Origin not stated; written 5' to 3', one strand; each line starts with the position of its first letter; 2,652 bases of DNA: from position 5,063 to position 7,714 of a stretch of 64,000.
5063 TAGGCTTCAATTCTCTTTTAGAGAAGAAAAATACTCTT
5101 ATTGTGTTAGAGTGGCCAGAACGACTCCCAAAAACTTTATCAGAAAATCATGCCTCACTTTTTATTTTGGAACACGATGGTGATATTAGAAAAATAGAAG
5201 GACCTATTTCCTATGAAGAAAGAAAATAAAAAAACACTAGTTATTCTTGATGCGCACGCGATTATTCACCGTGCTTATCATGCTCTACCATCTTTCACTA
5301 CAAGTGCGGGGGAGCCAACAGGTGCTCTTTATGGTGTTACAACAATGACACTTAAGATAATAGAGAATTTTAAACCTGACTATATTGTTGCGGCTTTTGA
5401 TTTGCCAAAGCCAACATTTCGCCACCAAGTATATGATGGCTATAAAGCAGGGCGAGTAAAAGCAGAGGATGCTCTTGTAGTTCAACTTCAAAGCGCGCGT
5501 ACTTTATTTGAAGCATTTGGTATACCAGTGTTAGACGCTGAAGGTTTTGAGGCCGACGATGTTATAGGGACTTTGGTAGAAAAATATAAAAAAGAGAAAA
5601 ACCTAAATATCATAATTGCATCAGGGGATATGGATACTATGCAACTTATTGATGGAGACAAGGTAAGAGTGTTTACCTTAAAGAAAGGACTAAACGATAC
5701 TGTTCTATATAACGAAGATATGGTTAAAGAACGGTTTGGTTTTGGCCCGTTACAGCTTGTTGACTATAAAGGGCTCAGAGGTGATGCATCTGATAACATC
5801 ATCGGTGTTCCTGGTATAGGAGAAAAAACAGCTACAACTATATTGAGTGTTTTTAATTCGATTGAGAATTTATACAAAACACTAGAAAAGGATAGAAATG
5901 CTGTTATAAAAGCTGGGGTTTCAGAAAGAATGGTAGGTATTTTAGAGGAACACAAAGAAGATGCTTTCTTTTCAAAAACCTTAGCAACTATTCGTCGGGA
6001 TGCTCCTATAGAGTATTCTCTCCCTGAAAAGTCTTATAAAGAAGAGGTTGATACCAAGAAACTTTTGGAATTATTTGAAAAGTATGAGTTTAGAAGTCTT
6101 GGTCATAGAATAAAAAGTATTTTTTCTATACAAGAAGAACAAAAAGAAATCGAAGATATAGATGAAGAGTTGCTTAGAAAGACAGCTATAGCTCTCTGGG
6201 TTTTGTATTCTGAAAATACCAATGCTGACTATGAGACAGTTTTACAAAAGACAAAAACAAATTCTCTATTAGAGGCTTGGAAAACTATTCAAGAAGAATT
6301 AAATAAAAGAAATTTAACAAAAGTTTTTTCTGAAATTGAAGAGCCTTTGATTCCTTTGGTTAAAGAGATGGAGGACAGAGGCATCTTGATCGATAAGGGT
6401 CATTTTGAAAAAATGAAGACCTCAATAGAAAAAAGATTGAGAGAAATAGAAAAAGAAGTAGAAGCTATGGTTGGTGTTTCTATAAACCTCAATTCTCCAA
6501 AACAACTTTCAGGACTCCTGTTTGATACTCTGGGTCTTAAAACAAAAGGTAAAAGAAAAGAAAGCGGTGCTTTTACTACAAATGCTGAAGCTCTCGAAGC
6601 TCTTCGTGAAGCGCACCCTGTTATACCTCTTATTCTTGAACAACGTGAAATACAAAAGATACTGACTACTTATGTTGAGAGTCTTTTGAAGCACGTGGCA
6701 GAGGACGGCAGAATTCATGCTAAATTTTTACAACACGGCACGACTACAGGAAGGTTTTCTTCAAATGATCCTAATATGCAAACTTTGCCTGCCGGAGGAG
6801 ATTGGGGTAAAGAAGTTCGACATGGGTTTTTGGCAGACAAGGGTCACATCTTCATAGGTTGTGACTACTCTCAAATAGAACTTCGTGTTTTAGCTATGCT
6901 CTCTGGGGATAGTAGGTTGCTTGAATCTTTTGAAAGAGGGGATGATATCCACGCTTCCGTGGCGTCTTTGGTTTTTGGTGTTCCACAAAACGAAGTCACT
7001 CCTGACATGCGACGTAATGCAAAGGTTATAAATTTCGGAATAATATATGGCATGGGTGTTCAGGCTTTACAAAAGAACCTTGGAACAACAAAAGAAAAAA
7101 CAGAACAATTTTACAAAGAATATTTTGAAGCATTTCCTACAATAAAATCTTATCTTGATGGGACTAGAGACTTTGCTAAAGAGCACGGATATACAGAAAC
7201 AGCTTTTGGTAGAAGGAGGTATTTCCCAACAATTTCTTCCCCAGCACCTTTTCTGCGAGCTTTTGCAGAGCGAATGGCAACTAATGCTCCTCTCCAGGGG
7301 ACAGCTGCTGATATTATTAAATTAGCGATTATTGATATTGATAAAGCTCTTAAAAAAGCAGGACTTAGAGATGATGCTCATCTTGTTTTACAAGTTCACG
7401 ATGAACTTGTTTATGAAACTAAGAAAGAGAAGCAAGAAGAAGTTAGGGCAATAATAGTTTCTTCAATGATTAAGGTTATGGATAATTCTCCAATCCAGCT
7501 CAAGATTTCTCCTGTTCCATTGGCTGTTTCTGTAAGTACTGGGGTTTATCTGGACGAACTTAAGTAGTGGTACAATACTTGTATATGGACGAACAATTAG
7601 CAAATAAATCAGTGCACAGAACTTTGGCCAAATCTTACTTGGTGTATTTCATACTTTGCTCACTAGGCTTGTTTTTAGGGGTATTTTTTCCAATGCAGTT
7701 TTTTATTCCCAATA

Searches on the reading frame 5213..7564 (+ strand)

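Call 67: search_protein_families(library=pfam, proteins=[window:5213-7564:+], max_evalue=0.00001)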
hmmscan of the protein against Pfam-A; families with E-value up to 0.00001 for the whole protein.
window:5213-7564:+ (784 aa): 3 families
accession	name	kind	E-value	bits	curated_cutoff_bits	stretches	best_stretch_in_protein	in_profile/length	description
PF00476.26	DNA_pol_A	-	7.6e-132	440.3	34.3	1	397-777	3-376/381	DNA polymerase family A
PF02739.22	5_3_exonuc_N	-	1.5e-50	171.6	34.3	1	8-176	1-164/164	5'-3' exonuclease, N-terminal resolvase-like domain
PF01367.25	5_3_exonuc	-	1e-25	90.5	40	1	179-276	3-92/97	5'-3' exonuclease, C-terminal SAM fold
